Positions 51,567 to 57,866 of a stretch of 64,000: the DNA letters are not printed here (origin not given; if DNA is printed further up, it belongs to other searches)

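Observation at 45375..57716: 4113-aa polyvalent protein in the virion module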

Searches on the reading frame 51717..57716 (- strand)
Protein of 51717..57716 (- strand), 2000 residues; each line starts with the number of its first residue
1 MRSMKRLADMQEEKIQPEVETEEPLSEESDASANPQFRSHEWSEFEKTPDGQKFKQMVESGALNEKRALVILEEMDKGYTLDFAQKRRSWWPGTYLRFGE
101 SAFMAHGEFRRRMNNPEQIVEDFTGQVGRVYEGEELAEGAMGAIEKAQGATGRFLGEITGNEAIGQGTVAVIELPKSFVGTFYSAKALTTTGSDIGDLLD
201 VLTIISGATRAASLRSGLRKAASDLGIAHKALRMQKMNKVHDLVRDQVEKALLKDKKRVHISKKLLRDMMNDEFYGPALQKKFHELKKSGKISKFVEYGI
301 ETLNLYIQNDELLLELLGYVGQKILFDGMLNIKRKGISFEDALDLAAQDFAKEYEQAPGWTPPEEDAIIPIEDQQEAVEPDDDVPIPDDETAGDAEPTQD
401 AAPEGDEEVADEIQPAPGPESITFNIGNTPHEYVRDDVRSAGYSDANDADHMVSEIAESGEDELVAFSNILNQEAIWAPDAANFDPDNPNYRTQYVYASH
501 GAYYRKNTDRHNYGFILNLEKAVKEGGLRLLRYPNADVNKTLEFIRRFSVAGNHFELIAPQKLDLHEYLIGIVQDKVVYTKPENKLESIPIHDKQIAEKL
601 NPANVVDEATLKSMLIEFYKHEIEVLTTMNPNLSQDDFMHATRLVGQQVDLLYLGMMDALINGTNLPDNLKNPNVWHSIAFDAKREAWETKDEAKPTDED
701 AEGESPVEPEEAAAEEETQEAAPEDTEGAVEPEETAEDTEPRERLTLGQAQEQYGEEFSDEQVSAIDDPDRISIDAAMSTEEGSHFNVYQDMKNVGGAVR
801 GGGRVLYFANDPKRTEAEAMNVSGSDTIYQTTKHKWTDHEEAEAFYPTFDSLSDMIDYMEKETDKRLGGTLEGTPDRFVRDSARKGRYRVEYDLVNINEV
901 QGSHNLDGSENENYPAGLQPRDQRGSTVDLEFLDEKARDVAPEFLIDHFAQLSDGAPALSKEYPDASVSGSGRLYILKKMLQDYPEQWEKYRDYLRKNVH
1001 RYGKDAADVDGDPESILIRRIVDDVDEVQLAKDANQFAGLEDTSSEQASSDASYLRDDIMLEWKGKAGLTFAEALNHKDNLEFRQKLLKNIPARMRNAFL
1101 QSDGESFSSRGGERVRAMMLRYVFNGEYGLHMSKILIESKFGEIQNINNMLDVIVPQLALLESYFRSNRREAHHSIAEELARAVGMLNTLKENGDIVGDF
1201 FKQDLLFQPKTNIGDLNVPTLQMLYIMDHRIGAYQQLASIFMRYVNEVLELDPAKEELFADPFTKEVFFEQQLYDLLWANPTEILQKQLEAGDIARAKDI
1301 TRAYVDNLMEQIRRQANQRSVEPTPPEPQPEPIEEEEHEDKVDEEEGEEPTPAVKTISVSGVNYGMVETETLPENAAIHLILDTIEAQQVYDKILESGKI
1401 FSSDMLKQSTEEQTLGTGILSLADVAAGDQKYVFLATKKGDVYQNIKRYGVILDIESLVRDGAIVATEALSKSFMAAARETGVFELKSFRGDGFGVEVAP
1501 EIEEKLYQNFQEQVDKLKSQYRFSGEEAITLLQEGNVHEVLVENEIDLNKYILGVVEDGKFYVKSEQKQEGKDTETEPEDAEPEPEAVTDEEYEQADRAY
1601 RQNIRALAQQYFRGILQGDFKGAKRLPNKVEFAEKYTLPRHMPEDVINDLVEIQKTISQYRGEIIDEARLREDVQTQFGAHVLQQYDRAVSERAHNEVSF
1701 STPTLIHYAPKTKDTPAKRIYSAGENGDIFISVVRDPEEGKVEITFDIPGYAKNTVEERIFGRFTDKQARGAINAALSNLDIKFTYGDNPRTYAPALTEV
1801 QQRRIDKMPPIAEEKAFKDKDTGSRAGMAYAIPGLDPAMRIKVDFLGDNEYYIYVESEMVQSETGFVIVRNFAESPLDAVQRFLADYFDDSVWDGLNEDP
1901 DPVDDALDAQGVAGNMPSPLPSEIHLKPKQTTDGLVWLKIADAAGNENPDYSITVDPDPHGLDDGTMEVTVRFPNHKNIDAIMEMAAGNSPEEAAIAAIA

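Call 9: search_dna_similar(query=window:51717-57716:-, collection=phages, mode=protein, max_rows=30)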
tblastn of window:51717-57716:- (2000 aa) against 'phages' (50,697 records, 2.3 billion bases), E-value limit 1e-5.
Records with a match: 33; places in all: 33; records where one place covers at least 80% of the query: 0.
Best place of each record, by identity: <60% 33.
By first word of the organism name: Escherichia 16; Acinetobacter 5; Pseudoalteromonas 2; Salmonella 2; Enterobacteria 2; Aeromonas 1; Alcaligenes 1; Shewanella 1; Caudoviricetes 1; Cronobacter 1; and 1 more.
By host as written in the record: - 9; Escherichia coli 7; Escherichia coli C600 2; Salmonella enterica subsp. enterica serovar Indiana J46 2; Escherichia sp. STEC O157 2; Acinetobacter baumannii 1; Aeromonas sp. ARM81 1; Alcaligenes faecalis 1; and 8 more.
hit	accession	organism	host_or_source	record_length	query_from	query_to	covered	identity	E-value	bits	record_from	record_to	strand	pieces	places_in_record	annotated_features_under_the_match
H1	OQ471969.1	Acinetobacter phage vB_AbaM_ABMM1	Acinetobacter baumannii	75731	869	1286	21%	23.5%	1e-13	83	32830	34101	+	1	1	hypothetical protein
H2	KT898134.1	Aeromonas phage phiARM81mr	Aeromonas sp. ARM81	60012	890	1273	19%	23.6%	5e-7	61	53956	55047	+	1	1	putative virion structural protein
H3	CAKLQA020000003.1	Acinetobacter phage MD-2021a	not known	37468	911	1283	19%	24.3%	7e-15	87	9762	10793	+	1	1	phage protein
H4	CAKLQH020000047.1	Acinetobacter phage MD-2021a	not known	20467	914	1283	19%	24.3%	8e-15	87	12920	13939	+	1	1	phage protein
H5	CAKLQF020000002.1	Acinetobacter phage MD-2021a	not known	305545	914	1283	19%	24.3%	9e-15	87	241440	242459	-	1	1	phage protein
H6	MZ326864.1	Alcaligenes phage Piluca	Alcaligenes faecalis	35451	914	1283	19%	24.2%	7e-15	87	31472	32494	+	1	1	tail protein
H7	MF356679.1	Escherichia phage D6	Escherichia coli C600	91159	867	1211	17%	25.1%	3e-10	72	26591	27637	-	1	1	hypothetical protein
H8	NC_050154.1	Escherichia phage D6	Escherichia coli C600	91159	867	1211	17%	25.1%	3e-10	72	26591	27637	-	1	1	hypothetical protein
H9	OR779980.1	Pseudoalteromonas phage vB_Pun_Y3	Pseudoalteromonas nigrifaciens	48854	890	1240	18%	24.3%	2e-7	63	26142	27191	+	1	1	DdrB-like ParB superfamily domain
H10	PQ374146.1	Acinetobacter phage TPWB-05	Acinetobacter sp.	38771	888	1207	16%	26.6%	2e-14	86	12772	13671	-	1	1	hypothetical protein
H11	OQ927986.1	Shewanella phage vB_SbaS_Y11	Shewanella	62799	871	1207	17%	25.0%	3e-15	89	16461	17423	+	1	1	methyltransferase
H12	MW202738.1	Caudoviricetes sp.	Manatee Spring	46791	919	1261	17%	23.2%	5e-7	61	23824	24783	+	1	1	crystallin beta/gamma motif-containing protein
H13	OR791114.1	Pseudoalteromonas phage vB_PalP_Y7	Pseudoalteromonas sp. Y7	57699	891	1207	16%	24.5%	6e-12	77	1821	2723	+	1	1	DarB-like antirestriction protein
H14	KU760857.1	Salmonella phage SJ46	Salmonella enterica subsp. enterica ...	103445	828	1060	12%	28.7%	6e-11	74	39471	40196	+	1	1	hypothetical protein | insQ: transposase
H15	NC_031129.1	Salmonella phage SJ46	Salmonella enterica subsp. enterica ...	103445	828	1060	12%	28.7%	6e-11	74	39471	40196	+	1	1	hypothetical protein | insQ: transposase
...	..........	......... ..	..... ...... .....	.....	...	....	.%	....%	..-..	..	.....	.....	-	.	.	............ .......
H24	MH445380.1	Escherichia phage P1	Escherichia coli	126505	882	1060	9%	31.3%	7e-11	74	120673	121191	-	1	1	hypothetical protein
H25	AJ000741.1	Escherichia phage P1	E. coli K12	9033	882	1060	9%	31.3%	8e-11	74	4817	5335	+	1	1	hypothetical protein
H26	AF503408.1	Enterobacteria phage P7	-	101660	882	1060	9%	31.3%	9e-11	74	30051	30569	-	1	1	prt: Prt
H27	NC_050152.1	Enterobacteria phage P7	-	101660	882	1060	9%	31.3%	9e-11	74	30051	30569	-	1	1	prt: Prt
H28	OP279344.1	Escherichia phage P1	Escherichia coli strain MG1655 Z1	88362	882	1060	9%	31.3%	9e-11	74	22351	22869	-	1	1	ddrB: DdrB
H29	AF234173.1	Escherichia phage P1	-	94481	882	1060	9%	31.3%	9e-11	74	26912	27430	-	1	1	99 pct identical (1 gap) to fragment of P1 sequence deposited as ... | ddrB: DdrB | iddB: IddB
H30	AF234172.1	Escherichia phage P1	-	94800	882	1060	9%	31.3%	9e-11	74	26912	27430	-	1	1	99 pct identical (1 gap) to fragment of P1 sequence deposited as ... | ddrB: DdrB | iddB: IddB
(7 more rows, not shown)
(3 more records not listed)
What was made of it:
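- Closest known: Phage P1 DdrB. Same: aa ~870-1290 align with P1, P7 and D6 DdrB and related 'DdrB-like ParB' phage proteins at 23-33% identity (call 9).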
